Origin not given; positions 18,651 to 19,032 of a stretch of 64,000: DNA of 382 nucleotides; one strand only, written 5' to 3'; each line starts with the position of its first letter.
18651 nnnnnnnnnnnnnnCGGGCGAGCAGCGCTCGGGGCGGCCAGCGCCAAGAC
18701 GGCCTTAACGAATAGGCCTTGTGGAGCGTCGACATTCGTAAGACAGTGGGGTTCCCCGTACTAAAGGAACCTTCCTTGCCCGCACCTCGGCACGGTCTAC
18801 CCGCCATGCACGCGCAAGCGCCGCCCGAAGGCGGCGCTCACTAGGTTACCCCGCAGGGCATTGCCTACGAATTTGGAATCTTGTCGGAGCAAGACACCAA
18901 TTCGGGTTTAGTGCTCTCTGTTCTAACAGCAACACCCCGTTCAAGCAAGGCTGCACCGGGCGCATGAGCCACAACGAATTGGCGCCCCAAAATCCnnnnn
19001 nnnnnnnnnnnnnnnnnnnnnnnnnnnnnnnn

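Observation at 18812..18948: Divergent tracrRNA whose G:U wobbles fix the transcription direction of the whole RNA module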

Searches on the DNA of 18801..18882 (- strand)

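Call 58: build_rna_model(alignment_id=A2, structure=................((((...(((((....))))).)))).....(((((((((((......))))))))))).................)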
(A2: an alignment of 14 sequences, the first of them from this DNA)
Model R1 built from alignment A2 (14 sequences, 92 columns); structure: as given.
model positions 84; base pairs 20; branch points 1; effective number of sequences 2.57; information 0.676 bits per position. Calibrated on 0.2 Mb of random sequence (short: E-values are rough).
structure used (alignment columns):
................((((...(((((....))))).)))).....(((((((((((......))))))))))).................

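Call 59: search_with_rna_model(model_id=R1, sources=[window, L001, L002, L003, L004, L005, L006, L007, L008, L009, L010, L011, L012, L013, L014, L015, L016, L017, L018, L019, L020, L021, L022, L023, L024, L025, L026, L027, L028, L029, L030, L031, L032, L033, L034, L035, L036, L037, L038, L039, L040, L041, L042, L043, L044, L045, L046, L047, L048, L049, L050, L051, L052, L053, L054, L055, L056, L057, L058, L059, L060, L061, L062, L063, L064, L065, L066, L067, L068, L069, L070, L071, L072, L073, L074, L075, L076, L077, L078, L079, L080], max_evalue=1)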
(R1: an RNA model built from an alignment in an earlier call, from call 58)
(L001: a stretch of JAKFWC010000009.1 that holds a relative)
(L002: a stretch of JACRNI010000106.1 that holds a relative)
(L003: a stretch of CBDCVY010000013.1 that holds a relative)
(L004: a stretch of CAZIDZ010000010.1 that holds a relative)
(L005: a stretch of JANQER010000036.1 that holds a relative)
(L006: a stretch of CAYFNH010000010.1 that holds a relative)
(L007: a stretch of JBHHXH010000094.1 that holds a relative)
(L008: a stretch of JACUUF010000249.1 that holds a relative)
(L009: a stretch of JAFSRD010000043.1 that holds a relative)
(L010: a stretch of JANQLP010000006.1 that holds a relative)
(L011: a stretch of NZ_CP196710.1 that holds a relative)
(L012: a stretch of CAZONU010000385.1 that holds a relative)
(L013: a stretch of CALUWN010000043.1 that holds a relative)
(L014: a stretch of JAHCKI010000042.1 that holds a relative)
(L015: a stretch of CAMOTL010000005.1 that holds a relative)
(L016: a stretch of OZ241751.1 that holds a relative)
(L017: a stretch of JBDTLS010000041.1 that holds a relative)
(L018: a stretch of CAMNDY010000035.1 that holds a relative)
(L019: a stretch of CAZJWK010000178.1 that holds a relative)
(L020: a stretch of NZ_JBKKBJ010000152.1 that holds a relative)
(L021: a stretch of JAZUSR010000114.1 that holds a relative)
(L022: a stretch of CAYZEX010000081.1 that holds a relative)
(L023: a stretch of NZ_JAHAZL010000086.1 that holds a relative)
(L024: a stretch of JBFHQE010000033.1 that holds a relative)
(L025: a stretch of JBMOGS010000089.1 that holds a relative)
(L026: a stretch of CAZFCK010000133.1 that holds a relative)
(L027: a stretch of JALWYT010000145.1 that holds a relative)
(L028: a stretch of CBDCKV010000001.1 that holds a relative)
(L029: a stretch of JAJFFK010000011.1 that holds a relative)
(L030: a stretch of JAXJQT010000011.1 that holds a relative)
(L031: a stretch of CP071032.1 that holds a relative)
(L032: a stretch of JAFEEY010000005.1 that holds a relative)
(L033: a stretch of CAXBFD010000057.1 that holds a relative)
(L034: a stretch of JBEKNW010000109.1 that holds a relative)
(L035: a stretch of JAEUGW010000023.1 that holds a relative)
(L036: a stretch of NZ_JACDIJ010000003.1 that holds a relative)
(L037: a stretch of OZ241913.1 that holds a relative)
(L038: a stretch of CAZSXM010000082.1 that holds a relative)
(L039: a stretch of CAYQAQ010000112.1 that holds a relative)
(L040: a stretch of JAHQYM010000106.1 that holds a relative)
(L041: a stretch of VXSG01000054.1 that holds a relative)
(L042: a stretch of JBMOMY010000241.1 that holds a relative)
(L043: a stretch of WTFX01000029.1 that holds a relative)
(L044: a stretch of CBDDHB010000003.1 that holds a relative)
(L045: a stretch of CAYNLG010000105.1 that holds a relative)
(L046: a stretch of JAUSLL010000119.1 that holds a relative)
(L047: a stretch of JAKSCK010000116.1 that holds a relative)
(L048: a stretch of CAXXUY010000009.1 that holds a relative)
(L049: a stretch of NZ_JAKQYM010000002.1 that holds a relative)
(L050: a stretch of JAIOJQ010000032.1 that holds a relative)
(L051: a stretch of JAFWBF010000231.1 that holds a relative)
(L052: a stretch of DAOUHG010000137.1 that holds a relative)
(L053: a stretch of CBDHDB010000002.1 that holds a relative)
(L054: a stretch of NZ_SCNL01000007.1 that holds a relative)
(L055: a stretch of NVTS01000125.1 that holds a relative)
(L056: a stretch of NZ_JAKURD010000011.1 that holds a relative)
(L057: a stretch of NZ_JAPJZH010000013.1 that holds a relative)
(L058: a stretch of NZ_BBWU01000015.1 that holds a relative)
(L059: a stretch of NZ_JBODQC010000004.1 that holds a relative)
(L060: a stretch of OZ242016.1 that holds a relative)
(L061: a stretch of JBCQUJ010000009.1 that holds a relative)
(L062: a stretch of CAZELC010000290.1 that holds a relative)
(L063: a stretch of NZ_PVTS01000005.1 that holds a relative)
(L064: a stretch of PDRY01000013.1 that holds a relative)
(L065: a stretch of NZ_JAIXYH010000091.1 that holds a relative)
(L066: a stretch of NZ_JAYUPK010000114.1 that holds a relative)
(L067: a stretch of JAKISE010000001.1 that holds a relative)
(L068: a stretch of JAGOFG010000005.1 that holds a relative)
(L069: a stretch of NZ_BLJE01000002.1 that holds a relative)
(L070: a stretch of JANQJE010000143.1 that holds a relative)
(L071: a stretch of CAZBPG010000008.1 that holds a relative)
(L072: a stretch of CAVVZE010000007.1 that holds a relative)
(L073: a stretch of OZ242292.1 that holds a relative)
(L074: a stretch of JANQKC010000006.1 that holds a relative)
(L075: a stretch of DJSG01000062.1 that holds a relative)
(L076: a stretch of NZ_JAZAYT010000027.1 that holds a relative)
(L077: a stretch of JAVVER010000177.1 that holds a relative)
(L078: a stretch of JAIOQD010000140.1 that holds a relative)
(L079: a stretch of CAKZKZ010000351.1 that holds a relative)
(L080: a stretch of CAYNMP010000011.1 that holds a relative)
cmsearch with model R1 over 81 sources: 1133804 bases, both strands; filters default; matches with E-value up to 1: 9.
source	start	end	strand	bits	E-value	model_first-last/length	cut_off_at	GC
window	18802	18882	-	67.9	8.5e-17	1-84/84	no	0.63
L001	7207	7284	-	43.5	1.5e-09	1-84/84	no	0.58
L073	7727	7820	-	38.6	4.3e-08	1-84/84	no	0.41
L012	80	154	-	35.3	4.1e-07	1-84/84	no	0.64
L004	7818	7895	-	24.5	0.00066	1-84/84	no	0.6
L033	7502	7584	-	23.6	0.0013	1-84/84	no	0.48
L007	2086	2156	-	21.9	0.0038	1-84/84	no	0.51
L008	94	163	-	19.9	0.015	1-84/84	no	0.49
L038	5089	5170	-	14.8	0.5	1-84/84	no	0.57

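Call 72: search_with_rna_model(model_id=R1, sources=[window, L001, L073, L012, L004, L033, L007, L008, L038, L081, L083, L084, L086, L087, L088, L089, L092, L093, L094, L095, L096, L097], max_evalue=0.01, make_alignment=true)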
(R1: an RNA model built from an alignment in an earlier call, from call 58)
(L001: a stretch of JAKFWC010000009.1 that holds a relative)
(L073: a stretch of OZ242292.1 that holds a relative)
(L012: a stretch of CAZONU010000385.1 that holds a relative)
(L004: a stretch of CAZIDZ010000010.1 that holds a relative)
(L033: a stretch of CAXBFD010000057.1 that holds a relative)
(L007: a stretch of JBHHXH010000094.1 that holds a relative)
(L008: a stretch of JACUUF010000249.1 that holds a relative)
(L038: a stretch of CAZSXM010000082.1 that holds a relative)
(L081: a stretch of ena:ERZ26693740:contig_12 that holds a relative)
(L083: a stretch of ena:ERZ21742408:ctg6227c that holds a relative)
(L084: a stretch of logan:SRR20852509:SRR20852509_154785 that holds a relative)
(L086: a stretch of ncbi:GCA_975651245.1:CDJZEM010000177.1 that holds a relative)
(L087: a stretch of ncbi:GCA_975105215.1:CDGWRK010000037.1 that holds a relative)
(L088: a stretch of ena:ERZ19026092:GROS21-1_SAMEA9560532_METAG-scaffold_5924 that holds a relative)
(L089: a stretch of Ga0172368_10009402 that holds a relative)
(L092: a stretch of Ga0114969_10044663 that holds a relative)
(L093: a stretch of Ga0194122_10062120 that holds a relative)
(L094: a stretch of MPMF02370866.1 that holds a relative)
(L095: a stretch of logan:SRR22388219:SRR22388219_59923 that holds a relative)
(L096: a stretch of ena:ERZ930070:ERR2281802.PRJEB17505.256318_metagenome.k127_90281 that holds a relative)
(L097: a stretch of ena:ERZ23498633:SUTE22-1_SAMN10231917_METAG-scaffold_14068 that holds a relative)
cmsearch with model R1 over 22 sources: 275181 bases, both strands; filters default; matches with E-value up to 0.01: 25.
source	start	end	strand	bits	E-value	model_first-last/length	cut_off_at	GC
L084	5779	5861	-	93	7.8e-25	1-84/84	no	0.64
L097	5147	5229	-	89.3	9.5e-24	1-84/84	no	0.59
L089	8565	8650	+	86.3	7.3e-23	1-84/84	no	0.59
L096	5752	5834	-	86.2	8e-23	1-84/84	no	0.61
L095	5789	5872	-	85.3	1.5e-22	1-84/84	no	0.55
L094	4483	4565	+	85.1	1.7e-22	1-84/84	no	0.63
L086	2258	2343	-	84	3.5e-22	1-84/84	no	0.51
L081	5864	5948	+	82.1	1.3e-21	1-84/84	no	0.55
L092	1687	1772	+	81.4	2.2e-21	1-84/84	no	0.53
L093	1851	1932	-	80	5.4e-21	1-84/84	no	0.62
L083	5786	5870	+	75.8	9.4e-20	1-84/84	no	0.59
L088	5823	5904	-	75.6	1.1e-19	1-84/84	no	0.63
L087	5793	5874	-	72.4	1e-18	1-84/84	no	0.54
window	18802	18882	-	67.9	2.1e-17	1-84/84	no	0.63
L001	7207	7284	-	43.5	3.7e-10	1-84/84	no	0.58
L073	7727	7820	-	38.6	1e-08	1-84/84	no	0.41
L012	80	154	-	35.3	1e-07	1-84/84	no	0.64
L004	7818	7895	-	24.5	0.00016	1-84/84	no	0.6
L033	7502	7584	-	23.6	0.00031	1-84/84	no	0.48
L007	2086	2156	-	21.9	0.00092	1-84/84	no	0.51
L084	5757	5832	+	21.4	0.0013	1-84/84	no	0.68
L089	8611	8637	-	20.5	0.0024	44-70/84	no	0.63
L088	5834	5862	+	20.5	0.0025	42-70/84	no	0.66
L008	94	163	-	19.9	0.0036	1-84/84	no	0.49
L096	5766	5791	+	18.9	0.0076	45-70/84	no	0.69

Alignment A4: 25 matches aligned to the model, 122 columns, each read 5' to 3' on its own strand. Consensus structure (alignment columns), stored with it:
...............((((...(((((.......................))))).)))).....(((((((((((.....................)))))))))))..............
